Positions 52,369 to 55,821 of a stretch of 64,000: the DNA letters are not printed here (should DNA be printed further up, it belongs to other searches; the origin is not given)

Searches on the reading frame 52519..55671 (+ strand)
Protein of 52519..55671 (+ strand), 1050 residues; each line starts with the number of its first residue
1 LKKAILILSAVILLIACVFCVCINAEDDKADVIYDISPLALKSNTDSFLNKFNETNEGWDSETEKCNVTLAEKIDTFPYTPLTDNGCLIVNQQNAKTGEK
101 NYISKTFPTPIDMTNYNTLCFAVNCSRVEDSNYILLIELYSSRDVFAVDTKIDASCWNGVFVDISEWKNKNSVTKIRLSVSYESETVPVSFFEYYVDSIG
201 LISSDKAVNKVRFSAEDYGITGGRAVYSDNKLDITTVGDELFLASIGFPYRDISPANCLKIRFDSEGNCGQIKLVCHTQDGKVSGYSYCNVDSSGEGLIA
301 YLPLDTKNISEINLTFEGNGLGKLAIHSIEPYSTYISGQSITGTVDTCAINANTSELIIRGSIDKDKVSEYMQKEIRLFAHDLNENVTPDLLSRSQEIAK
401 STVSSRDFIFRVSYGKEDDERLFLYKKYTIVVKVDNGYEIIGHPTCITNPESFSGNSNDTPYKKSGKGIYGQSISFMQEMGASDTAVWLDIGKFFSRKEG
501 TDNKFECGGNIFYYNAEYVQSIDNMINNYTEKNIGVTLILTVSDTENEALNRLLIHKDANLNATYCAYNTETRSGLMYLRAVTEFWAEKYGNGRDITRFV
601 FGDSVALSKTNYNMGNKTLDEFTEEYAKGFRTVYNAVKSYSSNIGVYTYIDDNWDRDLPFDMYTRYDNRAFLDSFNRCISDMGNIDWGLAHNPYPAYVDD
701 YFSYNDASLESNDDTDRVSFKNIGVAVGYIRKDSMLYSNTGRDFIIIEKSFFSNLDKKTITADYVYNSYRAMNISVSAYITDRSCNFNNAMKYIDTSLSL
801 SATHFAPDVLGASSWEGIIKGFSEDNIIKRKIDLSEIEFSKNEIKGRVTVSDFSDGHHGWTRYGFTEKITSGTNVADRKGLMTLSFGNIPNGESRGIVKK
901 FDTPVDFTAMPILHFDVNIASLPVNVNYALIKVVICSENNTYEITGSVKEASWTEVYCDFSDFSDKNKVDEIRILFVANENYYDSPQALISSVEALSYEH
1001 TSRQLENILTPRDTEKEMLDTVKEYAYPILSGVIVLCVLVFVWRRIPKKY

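Call 77: search_protein_families(library=pfam, proteins=[window:52519-55671:+], max_evalue=0.00001)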
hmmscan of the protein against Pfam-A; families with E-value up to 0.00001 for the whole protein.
window:52519-55671:+ (1050 aa): 1 family
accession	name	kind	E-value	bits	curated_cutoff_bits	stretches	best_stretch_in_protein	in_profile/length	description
PF18989.5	DUF5722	-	1.1e-61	209.3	30.5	1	462-784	4-333/393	Family of unknown function (DUF5722)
